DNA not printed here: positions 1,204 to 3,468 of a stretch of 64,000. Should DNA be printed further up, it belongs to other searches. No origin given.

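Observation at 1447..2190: Very recent in-frame 384-bp tandem duplication of a PAS module inside a histidine kinase gene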

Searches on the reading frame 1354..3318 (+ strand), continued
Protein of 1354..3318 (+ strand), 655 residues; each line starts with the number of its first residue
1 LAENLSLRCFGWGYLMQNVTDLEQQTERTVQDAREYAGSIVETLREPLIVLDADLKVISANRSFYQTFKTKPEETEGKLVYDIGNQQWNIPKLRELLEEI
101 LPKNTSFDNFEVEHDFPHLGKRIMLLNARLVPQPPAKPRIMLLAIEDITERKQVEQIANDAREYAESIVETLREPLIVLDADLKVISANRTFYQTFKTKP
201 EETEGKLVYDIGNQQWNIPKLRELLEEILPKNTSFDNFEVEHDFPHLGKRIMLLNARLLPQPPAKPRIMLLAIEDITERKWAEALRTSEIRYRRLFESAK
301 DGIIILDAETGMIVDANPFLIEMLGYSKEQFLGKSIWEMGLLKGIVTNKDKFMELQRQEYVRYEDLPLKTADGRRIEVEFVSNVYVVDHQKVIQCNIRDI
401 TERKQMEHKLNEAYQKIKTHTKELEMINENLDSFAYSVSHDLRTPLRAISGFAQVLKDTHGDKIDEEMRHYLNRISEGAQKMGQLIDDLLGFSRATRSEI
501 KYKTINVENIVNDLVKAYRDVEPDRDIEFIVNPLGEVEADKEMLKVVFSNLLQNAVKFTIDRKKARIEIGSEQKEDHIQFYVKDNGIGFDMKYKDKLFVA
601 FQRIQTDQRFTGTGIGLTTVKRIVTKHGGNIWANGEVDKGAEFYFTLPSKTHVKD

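Call 22: find_related_loci(query=window:1399-3318:+, collection=genome_contigs, flank=3000)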
Query window:1399-3318:+ (640 aa) in genome_contigs; peptide patterns used: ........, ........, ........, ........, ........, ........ (x = any residue, [..] = any of these).
154 stretches matched a pattern; 126 encode a relative of the query (tblastn E <= 1e-3); the best 80 are kept; 80 distinct loci.
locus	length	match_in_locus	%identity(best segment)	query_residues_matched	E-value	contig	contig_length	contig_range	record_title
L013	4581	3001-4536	83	1-640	0e+0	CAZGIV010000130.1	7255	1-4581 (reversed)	MAG TPA_asm: uncultured Thermoplasmatales archaeon isolate binchicken_co94_67 genome assembly, contig: NODE_14548_length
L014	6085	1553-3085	77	1-640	0e+0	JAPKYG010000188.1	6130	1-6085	MAG: Methanobacteriota archaeon isolate LacPavin_0920_SED3_MAG_41_62 LacPavin_0920_SED3_scaffold_1133782, whole genome s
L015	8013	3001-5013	41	1-633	5e-148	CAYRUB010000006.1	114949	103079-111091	MAG TPA_asm: uncultured Planctomycetales bacterium isolate binchicken_co220_28 genome assembly, contig: NODE_53_length_1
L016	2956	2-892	83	91-640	5e-151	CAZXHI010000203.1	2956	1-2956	MAG TPA_asm: uncultured Thermoplasmatales archaeon isolate SRP185410_co1_277 genome assembly, contig: k141_1131976, whol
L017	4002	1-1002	78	87-640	3e-132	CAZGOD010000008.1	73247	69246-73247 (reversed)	MAG TPA_asm: uncultured Thermoplasmatales archaeon isolate SRP214966_co4_455 genome assembly, contig: NODE_148_length_73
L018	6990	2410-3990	61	9-633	3e-105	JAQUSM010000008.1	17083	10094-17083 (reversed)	MAG: Candidatus Omnitrophota bacterium isolate STD1_97 NODE_7890_length_17083_cov_3.598018_Sandtown_D1, whole genome sho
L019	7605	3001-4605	61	9-640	7e-104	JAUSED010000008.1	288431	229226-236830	MAG: Candidatus Omnitrophota bacterium isolate E14_maxbin.165 E14_k141_598377, whole genome shotgun sequence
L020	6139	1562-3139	59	9-633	2e-102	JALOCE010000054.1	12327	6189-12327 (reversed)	MAG: Candidatus Omnitrophota bacterium isolate SO_2017_LW4 bin 43 scaffold_9878_c1_LW137-91_2017, whole genome shotgun s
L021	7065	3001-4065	45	270-632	3e-99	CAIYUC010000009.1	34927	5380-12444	MAG: uncultured Bacteroidales bacterium isolate A14_bin-1928 genome assembly, contig: bin-1928:009/244, whole genome sho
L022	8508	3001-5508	44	13-474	1e-97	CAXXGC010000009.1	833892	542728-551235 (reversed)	MAG: Melioribacteraceae bacterium isolate c2877395-3ee6-4dac-bee1-9ee563c4f95a genome assembly, contig: contig_9, whole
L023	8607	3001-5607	45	7-633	1e-96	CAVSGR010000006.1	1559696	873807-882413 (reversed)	MAG: uncultured Ignavibacteria bacterium isolate MFD05684.bin.1.87 genome assembly, contig: contig_33241, whole genome s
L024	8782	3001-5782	44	1-632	3e-95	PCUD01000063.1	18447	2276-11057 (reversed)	MAG: Ignavibacteriales bacterium CG18_big_fil_WC_8_21_14_2_50_31_20 CG18_scaffold_3815_c, whole genome shotgun sequence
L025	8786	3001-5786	57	9-633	4e-99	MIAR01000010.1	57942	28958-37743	MAG: Spirochaetes bacterium GWB1_60_80 gwb1_scaffold_1199, whole genome shotgun sequence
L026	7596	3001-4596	58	9-639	9e-94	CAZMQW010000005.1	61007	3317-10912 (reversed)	MAG TPA_asm: uncultured Candidatus Saccharibacteria bacterium isolate binchicken_co34_534 genome assembly, contig: NODE_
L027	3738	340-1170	53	9-409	4e-94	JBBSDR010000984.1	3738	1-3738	MAG: Gemmatales bacterium isolate LS1_sbin.2 LS1_sbin.2_K_1230726_L_3738_cov_8.9786, whole genome shotgun sequence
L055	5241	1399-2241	41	366-635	9e-64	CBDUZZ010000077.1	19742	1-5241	MAG TPA_asm: uncultured bacterium isolate SRR22302365_binner13_Refined_16 genome assembly, contig: ERZ25074835.1628, who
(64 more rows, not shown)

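Call 44: find_encoding_contigs(protein=P0015, flank=1000, max_places=2)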
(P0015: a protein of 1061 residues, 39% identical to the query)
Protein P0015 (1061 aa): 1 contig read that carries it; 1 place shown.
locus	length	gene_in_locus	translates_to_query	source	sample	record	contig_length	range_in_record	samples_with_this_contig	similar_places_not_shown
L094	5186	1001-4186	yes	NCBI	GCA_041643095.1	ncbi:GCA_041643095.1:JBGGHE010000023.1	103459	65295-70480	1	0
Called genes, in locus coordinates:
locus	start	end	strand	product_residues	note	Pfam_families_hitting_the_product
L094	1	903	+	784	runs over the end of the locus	PF06934:CTI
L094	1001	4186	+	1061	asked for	PF08448:PAS_4, PF00989:PAS, PF08447:PAS_3, PF08448:PAS_4, PF13426:PAS_9, PF08448:PAS_4 (weak), PF00512:HisKA, PF02518:HATPase_c, +11 more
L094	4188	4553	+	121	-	PF00072:Response_reg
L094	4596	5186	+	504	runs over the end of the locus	PF00072:Response_reg, PF13487:HD_5, PF01966:HD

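Call 51: predict_structure(alignment_id=A1)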
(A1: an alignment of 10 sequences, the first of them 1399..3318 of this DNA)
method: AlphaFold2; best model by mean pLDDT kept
length: 640 residues; sequences in the alignment: 10
mean_pLDDT: 55.9   pTM: 0.27
mean pLDDT of the five models: 55.9, 52.8, 46.7, 45.9, 33.9
residues with pLDDT >= 90: 0; 70-90: 86; 50-70: 328; < 50: 226
segments of 3 or more residues with pLDDT < 50: 1-15, 17-19, 25-29, 56-76, 118-122, 145-147, 153-157, 185-201, 246-250, 267-284, 328-333, 395-428, 474-485, 572-625, 633-640
pLDDT, mean of each block of 10 residues (from residue 1): 43 49 50 64 63 48 34 48 58 62 62 60 62 59 51 51 64 62 50 45 58 60 63 63 55 65 52 35 59 71 74 73 57 53 53 68 64 58 67 46 32 37 45 57 58 67 63 46 50 81 69 78 66 66 62 73 66 46 46 39 33 29 49 39
secondary structure, 60 per line:
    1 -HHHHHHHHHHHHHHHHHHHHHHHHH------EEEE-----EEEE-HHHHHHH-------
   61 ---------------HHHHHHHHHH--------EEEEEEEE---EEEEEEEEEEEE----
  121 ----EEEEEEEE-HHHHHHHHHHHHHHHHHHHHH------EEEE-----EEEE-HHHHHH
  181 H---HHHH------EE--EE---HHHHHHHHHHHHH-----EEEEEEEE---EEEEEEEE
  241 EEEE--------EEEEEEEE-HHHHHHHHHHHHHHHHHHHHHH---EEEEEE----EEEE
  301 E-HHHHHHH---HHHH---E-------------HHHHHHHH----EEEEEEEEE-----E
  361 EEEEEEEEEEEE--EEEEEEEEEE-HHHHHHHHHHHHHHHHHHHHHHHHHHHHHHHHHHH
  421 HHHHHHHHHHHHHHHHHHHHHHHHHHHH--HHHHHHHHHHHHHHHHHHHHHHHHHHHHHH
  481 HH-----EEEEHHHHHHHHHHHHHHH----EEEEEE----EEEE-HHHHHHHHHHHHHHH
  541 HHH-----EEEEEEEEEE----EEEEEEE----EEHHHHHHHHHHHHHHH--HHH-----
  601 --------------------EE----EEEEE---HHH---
elements in order (helices of 4 or more, strands of 3 or more residues): H2-26 E33-36 E42-45 H47-53 H76-85 E94-101 E105-116 E125-132 H134-154 E161-164 E170-173 H175-181 H185-188 H204-216 E222-229 E233-244 E253-260 H262-283 E287-292 E297-301 H303-309 H313-316 H334-341 E346-354 E360-372 E375-384 H386-448 H451-482 E488-491 H492-506 E511-516 E521-524 H526-543 E549-558 E563-569 H576-590 E627-631
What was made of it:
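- Tried and rejected: The full-length AlphaFold model built from 10 orthologues was too poor to use (mean pLDDT 55.9, call 51).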

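Call 54: list_cluster_members(proteins=[P0003, P0002, P0074])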
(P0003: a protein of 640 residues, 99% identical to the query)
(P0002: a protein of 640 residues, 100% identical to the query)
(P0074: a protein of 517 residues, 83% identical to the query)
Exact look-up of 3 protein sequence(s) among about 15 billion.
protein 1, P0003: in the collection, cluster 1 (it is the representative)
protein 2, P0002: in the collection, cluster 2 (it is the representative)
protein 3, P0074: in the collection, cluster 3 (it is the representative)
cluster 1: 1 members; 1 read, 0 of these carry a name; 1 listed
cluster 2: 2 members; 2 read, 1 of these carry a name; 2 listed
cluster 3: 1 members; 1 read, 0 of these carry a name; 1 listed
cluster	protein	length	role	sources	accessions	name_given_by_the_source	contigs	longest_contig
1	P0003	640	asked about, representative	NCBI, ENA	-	-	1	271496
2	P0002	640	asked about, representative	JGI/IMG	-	PAS domain S-box-containing protein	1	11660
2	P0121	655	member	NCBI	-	-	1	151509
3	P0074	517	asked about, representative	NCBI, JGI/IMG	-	-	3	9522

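Call 61: find_encoding_contigs(protein=P0121, flank=1000, max_places=3)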
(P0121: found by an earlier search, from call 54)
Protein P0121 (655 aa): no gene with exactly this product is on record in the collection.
